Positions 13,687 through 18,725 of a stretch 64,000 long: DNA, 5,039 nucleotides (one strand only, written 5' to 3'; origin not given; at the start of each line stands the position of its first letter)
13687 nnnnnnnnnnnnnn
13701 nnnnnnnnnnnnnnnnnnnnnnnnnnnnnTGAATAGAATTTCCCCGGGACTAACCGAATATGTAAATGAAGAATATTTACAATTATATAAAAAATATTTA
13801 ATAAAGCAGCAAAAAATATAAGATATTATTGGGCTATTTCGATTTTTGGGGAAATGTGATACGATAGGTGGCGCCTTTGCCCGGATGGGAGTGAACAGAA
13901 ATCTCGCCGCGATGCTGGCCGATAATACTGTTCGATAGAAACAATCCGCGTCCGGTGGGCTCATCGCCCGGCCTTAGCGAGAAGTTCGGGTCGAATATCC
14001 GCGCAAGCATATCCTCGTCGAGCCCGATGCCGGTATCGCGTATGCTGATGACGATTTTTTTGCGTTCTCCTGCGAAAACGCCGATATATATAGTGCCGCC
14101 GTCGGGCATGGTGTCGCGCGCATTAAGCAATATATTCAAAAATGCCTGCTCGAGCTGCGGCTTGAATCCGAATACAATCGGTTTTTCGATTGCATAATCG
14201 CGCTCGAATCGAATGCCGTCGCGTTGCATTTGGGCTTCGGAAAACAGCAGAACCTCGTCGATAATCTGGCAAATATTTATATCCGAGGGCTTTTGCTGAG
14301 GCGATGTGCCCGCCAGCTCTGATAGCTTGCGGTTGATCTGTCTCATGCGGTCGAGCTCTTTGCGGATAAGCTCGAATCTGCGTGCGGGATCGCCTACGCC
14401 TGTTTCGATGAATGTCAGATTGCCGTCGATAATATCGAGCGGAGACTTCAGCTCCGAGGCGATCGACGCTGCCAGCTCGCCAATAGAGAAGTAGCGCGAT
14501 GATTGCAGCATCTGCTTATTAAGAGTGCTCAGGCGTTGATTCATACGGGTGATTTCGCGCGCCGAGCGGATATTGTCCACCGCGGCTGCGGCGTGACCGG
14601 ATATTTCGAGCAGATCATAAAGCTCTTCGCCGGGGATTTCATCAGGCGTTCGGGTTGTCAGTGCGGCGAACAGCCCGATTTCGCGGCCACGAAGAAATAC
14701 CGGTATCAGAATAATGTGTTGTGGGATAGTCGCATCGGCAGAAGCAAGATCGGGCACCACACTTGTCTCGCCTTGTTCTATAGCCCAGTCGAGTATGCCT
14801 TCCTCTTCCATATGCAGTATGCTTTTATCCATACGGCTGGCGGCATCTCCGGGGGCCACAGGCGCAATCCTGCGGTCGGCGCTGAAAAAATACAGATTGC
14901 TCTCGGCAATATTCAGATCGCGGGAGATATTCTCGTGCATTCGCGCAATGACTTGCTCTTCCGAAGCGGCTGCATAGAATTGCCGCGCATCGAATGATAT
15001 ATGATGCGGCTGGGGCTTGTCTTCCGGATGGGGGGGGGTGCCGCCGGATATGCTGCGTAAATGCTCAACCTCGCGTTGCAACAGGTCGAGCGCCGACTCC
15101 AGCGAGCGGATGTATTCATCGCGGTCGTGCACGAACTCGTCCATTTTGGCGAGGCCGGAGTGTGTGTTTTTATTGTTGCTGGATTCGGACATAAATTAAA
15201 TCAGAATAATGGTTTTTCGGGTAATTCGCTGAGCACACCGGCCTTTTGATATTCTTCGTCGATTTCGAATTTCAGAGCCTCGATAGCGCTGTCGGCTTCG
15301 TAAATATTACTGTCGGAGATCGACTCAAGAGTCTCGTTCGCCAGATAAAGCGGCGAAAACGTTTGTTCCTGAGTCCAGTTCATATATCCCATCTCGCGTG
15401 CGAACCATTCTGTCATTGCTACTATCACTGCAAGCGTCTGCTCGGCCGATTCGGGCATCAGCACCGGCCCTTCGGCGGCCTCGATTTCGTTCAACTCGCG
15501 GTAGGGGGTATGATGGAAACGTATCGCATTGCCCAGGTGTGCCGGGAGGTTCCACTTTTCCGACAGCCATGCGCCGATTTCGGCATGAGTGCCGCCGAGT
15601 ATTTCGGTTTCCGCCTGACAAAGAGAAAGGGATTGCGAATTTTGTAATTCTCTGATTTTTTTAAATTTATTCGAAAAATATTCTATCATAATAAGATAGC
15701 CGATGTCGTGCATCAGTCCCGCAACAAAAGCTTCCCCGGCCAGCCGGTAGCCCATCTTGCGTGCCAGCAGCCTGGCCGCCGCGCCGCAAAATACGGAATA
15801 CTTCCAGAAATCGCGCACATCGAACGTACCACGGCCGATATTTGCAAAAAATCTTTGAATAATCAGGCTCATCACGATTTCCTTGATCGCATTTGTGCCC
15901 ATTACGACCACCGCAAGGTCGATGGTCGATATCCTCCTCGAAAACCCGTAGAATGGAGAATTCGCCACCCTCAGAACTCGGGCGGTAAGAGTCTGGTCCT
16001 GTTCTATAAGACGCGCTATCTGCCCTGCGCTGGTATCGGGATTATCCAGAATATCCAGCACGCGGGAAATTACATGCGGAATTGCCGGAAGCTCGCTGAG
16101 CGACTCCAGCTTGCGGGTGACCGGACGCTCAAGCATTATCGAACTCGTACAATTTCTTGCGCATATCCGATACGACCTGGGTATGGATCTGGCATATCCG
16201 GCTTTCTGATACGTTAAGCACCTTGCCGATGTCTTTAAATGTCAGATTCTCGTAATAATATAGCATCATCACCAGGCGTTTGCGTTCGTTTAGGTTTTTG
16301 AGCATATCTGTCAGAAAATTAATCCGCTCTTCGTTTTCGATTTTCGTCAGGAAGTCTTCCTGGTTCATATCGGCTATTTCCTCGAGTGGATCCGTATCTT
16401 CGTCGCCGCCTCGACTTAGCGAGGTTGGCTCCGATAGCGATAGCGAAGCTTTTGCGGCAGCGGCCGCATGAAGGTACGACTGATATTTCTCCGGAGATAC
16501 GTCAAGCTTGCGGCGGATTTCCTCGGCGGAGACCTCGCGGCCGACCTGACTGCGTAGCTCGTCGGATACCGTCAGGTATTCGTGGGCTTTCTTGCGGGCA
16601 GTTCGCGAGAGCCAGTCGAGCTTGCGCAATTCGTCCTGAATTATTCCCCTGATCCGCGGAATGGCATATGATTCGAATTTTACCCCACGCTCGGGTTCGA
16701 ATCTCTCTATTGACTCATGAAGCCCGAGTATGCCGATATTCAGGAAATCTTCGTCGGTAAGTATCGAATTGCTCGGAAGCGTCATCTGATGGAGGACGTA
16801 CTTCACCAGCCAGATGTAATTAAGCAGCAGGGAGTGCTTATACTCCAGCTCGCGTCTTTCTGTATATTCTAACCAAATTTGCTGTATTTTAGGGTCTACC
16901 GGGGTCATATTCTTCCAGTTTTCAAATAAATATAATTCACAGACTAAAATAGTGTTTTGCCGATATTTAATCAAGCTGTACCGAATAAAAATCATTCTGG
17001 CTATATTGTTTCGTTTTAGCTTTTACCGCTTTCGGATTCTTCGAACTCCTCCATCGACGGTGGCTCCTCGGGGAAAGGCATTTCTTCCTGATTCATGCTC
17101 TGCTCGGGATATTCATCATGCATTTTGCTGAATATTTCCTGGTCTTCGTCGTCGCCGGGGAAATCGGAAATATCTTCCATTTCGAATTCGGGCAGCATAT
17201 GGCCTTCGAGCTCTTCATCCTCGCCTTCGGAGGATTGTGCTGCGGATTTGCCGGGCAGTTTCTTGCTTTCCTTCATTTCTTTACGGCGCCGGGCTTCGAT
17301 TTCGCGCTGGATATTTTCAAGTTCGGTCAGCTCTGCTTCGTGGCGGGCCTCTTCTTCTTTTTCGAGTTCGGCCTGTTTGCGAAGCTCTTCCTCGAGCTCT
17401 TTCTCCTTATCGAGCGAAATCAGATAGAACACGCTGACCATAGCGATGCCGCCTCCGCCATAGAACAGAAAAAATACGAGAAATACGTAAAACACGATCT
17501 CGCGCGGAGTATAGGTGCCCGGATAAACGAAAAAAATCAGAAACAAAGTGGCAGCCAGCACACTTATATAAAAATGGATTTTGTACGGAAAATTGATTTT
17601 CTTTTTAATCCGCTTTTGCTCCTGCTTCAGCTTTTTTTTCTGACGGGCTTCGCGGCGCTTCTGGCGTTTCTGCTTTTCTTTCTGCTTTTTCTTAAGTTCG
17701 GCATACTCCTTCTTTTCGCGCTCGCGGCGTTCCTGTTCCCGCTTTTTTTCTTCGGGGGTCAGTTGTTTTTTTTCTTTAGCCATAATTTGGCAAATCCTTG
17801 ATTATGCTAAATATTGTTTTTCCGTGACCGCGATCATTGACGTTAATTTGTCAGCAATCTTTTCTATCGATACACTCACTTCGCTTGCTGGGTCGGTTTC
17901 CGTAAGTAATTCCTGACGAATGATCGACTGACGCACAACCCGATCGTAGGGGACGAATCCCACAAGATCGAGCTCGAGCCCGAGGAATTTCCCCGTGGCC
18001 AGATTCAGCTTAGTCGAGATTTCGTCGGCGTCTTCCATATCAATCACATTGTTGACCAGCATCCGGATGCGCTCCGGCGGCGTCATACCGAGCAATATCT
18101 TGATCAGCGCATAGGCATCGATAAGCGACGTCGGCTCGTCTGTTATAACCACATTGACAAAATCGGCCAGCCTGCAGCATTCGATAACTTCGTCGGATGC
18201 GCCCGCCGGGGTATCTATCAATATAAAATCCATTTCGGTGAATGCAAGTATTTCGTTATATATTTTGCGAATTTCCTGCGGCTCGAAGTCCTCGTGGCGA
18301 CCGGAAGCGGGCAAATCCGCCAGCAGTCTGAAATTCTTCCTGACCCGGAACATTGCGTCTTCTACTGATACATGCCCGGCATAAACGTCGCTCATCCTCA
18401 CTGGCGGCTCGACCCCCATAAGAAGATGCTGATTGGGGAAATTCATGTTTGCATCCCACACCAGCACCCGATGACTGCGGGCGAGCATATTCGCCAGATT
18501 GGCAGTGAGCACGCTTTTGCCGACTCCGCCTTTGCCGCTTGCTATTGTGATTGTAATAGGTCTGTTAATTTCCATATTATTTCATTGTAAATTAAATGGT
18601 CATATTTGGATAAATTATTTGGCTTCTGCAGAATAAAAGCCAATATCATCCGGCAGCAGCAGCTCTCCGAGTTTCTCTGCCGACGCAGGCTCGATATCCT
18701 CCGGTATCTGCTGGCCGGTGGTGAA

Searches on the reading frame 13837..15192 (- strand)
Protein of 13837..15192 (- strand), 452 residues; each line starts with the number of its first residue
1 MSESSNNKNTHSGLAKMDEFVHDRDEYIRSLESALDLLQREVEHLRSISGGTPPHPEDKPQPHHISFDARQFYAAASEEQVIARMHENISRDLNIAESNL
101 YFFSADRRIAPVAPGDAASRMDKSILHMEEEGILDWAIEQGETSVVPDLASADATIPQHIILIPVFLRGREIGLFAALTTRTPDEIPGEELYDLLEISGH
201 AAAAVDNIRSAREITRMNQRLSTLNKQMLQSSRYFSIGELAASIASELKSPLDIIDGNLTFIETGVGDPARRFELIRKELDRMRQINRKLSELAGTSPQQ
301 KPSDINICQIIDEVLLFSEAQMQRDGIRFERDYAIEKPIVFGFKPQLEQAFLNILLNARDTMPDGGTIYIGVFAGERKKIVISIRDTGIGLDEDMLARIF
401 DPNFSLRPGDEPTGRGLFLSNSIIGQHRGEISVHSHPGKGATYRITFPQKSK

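Call 84: search_protein_families(library=pfam, proteins=[window:13837-15192:-], max_evalue=0.0001)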
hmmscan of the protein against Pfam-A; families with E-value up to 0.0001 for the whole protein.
window:13837-15192:- (452 aa): 2 families
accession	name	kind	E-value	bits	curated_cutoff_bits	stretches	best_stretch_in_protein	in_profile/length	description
PF02518.31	HATPase_c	-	8.1e-20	71.8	26.4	1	345-450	4-110/111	Histidine kinase-, DNA gyrase B-, and HSP90-like ATPase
PF13185.12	GAF_2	-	5.1e-07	30.4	28.6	1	75-206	1-136/136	GAF domain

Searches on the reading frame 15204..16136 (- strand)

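Call 84: search_protein_families(library=pfam, proteins=[window:15204-16136:-], max_evalue=0.0001)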
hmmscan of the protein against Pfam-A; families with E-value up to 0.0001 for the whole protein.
window:15204-16136:- (311 aa): 1 family
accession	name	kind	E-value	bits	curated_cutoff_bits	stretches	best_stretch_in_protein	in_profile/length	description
PF08668.18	HDOD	-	4e-65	219.4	22.9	1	16-211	1-196/196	HDOD domain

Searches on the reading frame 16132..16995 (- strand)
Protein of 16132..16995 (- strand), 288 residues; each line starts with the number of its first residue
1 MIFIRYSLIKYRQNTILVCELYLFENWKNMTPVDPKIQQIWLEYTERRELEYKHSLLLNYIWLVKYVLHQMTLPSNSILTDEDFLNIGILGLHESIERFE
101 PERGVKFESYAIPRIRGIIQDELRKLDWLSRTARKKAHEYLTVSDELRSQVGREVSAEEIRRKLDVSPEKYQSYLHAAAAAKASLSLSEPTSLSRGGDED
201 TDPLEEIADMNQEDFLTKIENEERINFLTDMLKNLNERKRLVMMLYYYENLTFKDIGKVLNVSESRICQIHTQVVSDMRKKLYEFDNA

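Call 84: search_protein_families(library=pfam, proteins=[window:16132-16995:-], max_evalue=0.0001)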
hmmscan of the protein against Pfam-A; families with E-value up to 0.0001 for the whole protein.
window:16132-16995:- (288 aa): 4 families
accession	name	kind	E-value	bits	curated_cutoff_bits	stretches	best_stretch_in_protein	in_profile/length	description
PF04545.22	Sigma70_r4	-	5e-15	55.2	24.1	1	232-280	2-50/50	Sigma-70, region 4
PF04542.20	Sigma70_r2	-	1.1e-11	44.7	24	1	63-128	8-70/71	Sigma-70 region 2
PF08281.18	Sigma70_r4_2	-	2.4e-08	34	25.7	1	228-265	4-41/54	Sigma-70, region 4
PF04539.22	Sigma70_r3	-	1.2e-05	25.7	25.3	1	138-211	4-70/78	Sigma-70 region 3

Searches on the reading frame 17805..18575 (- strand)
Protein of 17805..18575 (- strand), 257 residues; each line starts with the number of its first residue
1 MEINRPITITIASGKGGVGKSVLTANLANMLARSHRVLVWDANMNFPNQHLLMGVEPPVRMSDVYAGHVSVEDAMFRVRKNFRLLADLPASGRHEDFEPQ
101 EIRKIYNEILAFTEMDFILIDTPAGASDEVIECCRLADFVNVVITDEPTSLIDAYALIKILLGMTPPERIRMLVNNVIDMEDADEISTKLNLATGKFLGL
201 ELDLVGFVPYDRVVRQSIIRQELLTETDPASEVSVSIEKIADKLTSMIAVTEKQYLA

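Call 84: search_protein_families(library=pfam, proteins=[window:17805-18575:-], max_evalue=0.0001)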
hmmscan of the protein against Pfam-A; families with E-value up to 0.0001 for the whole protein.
window:17805-18575:- (257 aa): 4 families
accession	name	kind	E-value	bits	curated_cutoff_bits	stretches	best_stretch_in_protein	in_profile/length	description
PF10609.15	ParA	-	9e-17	61.8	27.1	1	8-244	5-245/246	NUBPL iron-transfer P-loop NTPase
PF01656.29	CbiA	-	8.8e-13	48.8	25.4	1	9-221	1-122/125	CobQ/CobB/MinD/ParA nucleotide binding domain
PF13614.12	AAA_31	-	5.3e-08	33.4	27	1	8-158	3-161/177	AAA domain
PF00142.24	Fer4_NifH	-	1.2e-07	32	25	0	135-246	139-246/271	4Fe-4S iron sulfur cluster binding proteins, NifH/frxC family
